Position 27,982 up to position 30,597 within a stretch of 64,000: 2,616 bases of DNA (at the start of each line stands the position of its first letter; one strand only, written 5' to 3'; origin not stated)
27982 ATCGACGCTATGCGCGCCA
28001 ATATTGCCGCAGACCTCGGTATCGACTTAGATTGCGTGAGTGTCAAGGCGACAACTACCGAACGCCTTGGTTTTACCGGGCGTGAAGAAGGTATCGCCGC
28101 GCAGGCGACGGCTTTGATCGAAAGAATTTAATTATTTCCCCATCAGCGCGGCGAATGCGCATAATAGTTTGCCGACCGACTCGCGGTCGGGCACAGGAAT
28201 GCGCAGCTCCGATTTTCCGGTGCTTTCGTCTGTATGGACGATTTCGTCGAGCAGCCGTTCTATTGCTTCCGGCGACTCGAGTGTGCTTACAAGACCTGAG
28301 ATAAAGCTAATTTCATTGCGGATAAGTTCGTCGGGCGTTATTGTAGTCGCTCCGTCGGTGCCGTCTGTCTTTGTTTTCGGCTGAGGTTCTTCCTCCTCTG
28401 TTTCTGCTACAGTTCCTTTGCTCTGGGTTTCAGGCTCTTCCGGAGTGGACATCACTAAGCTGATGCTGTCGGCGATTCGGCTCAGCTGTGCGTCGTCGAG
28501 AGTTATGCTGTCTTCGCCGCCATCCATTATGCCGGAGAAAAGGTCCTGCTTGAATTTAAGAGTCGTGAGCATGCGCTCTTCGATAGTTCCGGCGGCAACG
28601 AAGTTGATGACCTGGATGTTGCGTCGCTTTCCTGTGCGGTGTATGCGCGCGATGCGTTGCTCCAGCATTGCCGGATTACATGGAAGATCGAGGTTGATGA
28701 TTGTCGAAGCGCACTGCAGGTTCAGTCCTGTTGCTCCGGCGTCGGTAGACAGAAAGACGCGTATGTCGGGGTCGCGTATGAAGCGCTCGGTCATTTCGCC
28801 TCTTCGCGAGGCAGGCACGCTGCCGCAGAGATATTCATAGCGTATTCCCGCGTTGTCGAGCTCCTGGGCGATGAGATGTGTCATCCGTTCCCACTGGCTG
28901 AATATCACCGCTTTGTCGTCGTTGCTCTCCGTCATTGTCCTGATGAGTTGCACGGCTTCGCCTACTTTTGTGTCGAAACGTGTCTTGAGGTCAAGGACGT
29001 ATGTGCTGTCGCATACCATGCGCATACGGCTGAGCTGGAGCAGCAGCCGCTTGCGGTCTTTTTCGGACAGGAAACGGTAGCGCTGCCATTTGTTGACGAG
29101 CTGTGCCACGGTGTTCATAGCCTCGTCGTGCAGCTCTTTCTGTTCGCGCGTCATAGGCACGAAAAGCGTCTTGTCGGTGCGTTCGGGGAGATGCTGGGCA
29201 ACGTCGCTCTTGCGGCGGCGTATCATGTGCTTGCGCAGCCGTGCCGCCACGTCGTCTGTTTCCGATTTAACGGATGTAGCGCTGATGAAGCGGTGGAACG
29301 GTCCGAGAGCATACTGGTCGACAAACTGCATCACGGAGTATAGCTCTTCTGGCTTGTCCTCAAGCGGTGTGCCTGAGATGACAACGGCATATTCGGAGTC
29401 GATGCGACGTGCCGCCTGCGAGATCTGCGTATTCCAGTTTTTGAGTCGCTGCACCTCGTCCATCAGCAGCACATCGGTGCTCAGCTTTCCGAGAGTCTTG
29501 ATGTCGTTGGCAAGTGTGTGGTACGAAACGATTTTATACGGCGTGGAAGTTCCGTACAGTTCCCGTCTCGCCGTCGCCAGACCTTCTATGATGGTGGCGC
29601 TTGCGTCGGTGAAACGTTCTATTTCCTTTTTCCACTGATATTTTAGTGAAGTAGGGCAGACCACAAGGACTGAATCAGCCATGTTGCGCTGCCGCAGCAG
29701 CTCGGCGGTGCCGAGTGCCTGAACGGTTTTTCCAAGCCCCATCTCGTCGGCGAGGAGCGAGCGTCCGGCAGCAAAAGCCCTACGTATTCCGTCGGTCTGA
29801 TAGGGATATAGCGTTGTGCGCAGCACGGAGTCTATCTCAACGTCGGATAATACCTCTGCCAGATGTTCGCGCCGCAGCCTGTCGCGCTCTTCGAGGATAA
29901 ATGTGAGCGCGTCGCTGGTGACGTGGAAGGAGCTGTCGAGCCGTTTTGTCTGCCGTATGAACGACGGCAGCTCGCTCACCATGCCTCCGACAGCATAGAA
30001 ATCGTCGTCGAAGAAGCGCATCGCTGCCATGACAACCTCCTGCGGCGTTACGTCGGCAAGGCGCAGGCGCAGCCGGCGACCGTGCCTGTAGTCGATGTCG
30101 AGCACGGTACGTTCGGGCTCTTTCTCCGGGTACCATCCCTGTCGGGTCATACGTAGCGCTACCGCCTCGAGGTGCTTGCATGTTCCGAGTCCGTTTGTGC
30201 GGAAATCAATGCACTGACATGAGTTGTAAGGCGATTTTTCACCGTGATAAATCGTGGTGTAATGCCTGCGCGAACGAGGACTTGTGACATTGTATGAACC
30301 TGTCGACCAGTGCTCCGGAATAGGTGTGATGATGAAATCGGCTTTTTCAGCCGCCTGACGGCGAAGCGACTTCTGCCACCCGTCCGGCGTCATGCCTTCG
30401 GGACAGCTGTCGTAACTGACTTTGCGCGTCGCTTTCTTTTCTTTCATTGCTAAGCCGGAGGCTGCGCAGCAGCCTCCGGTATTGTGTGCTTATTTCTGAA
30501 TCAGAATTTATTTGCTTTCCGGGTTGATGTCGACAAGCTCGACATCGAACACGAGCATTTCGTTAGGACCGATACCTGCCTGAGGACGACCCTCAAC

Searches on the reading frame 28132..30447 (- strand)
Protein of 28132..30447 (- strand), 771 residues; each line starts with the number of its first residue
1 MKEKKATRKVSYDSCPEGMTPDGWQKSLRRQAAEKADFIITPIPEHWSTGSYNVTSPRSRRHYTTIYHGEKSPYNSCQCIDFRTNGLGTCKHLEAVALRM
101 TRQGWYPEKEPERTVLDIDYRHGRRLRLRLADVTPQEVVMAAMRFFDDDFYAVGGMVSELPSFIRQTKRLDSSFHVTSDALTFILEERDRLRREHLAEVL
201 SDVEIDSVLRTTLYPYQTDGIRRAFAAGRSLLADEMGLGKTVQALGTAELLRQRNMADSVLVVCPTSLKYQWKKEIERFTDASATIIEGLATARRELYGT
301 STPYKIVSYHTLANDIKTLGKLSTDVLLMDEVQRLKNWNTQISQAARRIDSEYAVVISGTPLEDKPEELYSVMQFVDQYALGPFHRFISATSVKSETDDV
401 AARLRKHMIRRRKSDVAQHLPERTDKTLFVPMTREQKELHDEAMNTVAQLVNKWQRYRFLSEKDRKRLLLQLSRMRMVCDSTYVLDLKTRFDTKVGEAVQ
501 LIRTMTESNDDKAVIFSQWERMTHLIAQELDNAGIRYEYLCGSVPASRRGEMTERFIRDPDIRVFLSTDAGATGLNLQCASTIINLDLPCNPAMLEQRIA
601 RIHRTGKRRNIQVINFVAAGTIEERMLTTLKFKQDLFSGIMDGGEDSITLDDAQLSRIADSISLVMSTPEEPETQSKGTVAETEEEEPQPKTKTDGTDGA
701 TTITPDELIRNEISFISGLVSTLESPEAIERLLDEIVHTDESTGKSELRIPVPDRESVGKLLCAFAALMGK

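Call 71: search_protein_families(library=pfam, proteins=[window:28132-30447:-], max_evalue=0.00001)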
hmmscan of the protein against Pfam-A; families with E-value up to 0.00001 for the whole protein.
window:28132-30447:- (771 aa): 3 families
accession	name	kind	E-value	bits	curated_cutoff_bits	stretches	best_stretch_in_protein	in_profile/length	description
PF00176.29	SNF2-rel_dom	-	3.2e-40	138.5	24.9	1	230-481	20-287/290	SNF2-related domain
PF00271.37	Helicase_C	-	2.1e-21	76.7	23.5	1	501-606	6-110/110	Helicase conserved C-terminal domain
PF04851.21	ResIII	-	2.6e-11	44.1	22.5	1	212-361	3-162/164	Type III restriction enzyme, res subunit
